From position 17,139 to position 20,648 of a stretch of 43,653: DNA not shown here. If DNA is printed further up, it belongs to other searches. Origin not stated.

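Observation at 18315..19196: Seven near-identical 126-nt repeats encode a seven-bladed Asp-box-like propeller inside the tail fibre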

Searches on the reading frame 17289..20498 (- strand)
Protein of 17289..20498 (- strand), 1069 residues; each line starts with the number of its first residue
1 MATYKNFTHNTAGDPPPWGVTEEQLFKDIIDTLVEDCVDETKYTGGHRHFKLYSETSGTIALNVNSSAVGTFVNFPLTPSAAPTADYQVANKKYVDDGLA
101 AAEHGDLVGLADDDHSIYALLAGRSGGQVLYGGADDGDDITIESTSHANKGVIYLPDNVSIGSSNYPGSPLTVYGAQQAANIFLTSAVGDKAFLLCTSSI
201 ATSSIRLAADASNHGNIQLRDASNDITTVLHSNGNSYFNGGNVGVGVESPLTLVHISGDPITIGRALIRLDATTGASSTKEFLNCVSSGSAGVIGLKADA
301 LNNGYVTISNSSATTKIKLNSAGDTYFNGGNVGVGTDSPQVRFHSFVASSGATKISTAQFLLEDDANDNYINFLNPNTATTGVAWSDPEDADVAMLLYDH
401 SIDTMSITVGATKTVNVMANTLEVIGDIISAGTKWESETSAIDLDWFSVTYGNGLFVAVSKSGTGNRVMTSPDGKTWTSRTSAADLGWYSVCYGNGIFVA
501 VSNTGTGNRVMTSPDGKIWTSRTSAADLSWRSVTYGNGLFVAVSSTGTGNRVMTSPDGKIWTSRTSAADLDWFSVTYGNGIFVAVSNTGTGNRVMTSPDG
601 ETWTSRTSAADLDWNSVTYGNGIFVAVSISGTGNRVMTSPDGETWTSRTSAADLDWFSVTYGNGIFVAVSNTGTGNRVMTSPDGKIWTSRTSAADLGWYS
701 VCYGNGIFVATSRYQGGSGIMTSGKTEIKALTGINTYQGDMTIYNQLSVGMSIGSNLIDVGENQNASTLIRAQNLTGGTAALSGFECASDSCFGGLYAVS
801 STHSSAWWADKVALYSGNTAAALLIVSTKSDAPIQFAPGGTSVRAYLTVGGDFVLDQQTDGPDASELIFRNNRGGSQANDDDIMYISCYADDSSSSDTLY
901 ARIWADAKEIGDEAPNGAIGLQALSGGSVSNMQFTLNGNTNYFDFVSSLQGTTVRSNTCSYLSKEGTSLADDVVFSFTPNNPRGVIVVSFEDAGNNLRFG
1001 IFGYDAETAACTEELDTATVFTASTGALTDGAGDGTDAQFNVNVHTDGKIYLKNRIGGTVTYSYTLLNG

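Call 3: search_protein_families(library=pfam, proteins=[window:17289-20498:-], max_evalue=1)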
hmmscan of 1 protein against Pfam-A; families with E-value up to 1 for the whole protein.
window:17289-20498:- (1069 aa): 4 families
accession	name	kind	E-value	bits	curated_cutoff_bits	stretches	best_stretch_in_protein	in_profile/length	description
PF03736.22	EPTP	-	1.4e-12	47.9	21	0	526-546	12-32/42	EPTP domain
PF19755.4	DUF6242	-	6.3e-07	29.9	29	2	575-645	149-217/217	Domain of unknown function (DUF6242)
PF02484.20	Rhabdo_NV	-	0.015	15.9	25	0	616-640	70-94/111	Rhabdovirus Non-virion protein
PF24684.1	Vgb_lyase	-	0.08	12.2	50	1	467-608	17-158/290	Virginiamycin B lyase family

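Call 4: search_protein_families(library=phrogs, proteins=[window:17289-20498:-], max_evalue=0.01)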
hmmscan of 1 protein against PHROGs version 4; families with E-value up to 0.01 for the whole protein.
window:17289-20498:- (1069 aa): 2 families
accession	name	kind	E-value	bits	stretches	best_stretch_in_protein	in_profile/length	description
phrog_22032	-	unknown function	7.2e-06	27.1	0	593-608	13-28/68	-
phrog_18640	-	unknown function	0.0096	17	0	674-699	75-100/111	-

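Call 5: search_solved_structures(query=window:17289-20498:-, max_evalue=1, show_alignments=2)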
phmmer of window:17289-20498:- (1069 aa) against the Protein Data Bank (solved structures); distinct sequences matched with E-value up to 1: 15.
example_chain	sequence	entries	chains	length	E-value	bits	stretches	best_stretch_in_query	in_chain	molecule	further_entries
4f34_A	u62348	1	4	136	5.4e-06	27.9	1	500-607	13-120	de novo protein Symfoil-4V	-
4qks_A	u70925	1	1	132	5.6e-06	27.8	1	501-622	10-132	DE NOVO PROTEIN 6XTRP/PV2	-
3q7y_A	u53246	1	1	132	4.1e-05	24.9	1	501-622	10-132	De novo designed beta-trefoil architecture with symmetric primary structure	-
3p6j_A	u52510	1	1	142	5.8e-05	24.4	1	494-602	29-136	de novo designed beta-trefoil architecture with symmetric primary structure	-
3o4b_A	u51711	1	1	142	0.0001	23.6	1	500-606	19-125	de novo designed beta-trefoil architecture with symmetric primary structure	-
3o4c_A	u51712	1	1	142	0.00012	23.4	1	500-606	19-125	de novo designed beta-trefoil architecture with symmetric primary structure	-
3o4d_A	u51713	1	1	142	0.00018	22.8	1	500-606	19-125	de novo designed beta-trefoil architecture with symmetric primary structure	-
4qkr_A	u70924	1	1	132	0.00032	22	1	501-606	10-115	DE NOVO PROTEIN 6XTYR/PV2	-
3o49_A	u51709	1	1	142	0.00034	21.9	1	500-605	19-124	de novo designed beta-trefoil architecture with symmetric primary structure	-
3o4a_A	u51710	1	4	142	0.00055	21.2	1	500-605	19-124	de novo designed beta-trefoil architecture with symmetric primary structure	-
3q7w_A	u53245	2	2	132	0.0011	20.2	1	501-606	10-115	de novo designed beta-trefoil architecture with symmetric primary structure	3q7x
3snv_A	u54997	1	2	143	0.0013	20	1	509-622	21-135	Symfoil-4T/Permutation #1 synthetic protein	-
3p6i_A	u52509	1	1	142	0.0033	18.6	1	493-594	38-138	de novo designed beta-trefoil architecture with symmetric primary structure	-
4d8h_A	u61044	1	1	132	0.0043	18.3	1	501-605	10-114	de novo protein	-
3ogf_A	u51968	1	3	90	0.2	12.8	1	501-566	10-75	de novo designed dimeric trefoil-fold sub-domain which forms homo-trimer assembly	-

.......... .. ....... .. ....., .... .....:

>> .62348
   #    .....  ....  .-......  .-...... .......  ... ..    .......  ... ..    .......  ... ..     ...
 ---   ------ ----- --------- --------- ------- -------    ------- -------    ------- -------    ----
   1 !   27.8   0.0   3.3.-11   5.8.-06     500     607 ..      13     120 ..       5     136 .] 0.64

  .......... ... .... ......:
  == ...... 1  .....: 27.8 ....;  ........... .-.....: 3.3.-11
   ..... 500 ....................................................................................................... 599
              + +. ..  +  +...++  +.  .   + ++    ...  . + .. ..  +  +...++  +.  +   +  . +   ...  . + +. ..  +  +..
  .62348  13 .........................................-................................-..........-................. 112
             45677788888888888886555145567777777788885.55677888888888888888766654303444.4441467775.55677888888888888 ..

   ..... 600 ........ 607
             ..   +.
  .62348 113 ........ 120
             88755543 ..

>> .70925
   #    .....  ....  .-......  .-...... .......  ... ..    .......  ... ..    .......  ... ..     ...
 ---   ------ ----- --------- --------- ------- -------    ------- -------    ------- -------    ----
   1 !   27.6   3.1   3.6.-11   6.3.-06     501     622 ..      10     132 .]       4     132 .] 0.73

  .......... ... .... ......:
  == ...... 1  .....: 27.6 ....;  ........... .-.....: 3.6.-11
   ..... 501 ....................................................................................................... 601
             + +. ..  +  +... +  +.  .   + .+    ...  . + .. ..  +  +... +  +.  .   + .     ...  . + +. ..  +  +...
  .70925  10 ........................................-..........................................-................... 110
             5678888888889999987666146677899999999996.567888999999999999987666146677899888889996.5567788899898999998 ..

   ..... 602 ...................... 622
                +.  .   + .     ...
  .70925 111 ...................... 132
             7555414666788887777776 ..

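Call 6: search_dna_similar(query=window:17289-20498:-, collection=phages, mode=protein, max_rows=30)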
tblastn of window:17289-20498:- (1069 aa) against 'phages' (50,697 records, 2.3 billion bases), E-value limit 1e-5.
Records with a match: 17; places in all: 27; records where one place covers at least 80% of the query: 0.
Best place of each record, by identity: <60% 17.
By first word of the organism name: Synechococcus 9; Stenotrophomonas 2; Xanthomonas 2; Caudoviricetes 1; Limnohabitans 1; Actinomycetia 1; Sinorhizobium 1.
By host as written in the record: Synechococcus sp. 5; Synechoccus sp. 2; Synechococcus sp. CBW1002 2; Stenotrophomonas maltophilia SRM01 1; Stenotrophomonas maltophilia 1; Xanthomonas oryzae pv. oryzae 1; - 1; Limnohabitans sp. DCL3 1; and 3 more.
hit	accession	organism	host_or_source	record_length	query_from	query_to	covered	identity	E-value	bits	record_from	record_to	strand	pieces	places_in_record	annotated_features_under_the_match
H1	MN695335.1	Synechococcus phage B23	Synechoccus sp.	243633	405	728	30%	46.5%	6e-63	241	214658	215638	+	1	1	hypothetical protein (x3)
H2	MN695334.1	Synechococcus phage B3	Synechoccus sp.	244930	405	728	30%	46.5%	6e-63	241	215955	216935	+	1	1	hypothetical protein (x3)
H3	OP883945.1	Stenotrophomonas phage CM1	Stenotrophomonas maltophilia SRM01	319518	432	693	25%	44.1%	3e-35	152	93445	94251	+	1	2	record has no annotation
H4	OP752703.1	Stenotrophomonas phage RAS14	Stenotrophomonas maltophilia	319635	432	693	25%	44.1%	3e-35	152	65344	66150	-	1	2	hypothetical protein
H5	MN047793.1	Xanthomonas phage Xoo-sp13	Xanthomonas oryzae pv. oryzae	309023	454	713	24%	37.1%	8e-21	105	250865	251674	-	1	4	gene transfer agent host specificity protein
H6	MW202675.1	Caudoviricetes sp.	Manatee Spring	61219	422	709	27%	30.7%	1e-9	69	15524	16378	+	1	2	ycF48-like proteiN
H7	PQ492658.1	Limnohabitans phage DC31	Limnohabitans sp. DCL3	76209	489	731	23%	35.2%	1e-14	86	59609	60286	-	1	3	hypothetical protein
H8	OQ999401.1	Actinomycetia phage DSL-LC01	Actinomycetia bacterium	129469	448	674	21%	35.3%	1e-9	69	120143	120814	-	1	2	photosynthesis system II assembly factor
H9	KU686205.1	Synechococcus phage S-CAM9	Synechococcus sp.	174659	418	709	27%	26.8%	1e-7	62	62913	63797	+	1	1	baseplate wedge initiator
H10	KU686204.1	Synechococcus phage S-CAM9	Synechococcus sp.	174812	418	709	27%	26.8%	1e-7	62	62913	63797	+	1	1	baseplate wedge initiator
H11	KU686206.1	Synechococcus phage S-CAM9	Synechococcus sp.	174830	418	709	27%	26.8%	1e-7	62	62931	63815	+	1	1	baseplate wedge initiator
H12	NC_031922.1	Synechococcus phage S-CAM9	Synechococcus sp.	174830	418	709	27%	26.8%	1e-7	62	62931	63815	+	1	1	baseplate wedge subunit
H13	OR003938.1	Synechococcus phage DSL-LC03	Synechococcus sp.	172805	474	715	23%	30.7%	1e-8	66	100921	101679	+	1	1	baseplate wedge initiator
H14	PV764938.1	Sinorhizobium phage Phosso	Sinohrizobium meliloti NRRL L-50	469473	452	651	19%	33.6%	4e-6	57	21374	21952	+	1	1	hypothetical protein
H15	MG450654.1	Synechococcus phage S-CBWM1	Synechococcus sp. CBW1002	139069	496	714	20%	30.1%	1e-6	59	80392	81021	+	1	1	BNR repeat domain protein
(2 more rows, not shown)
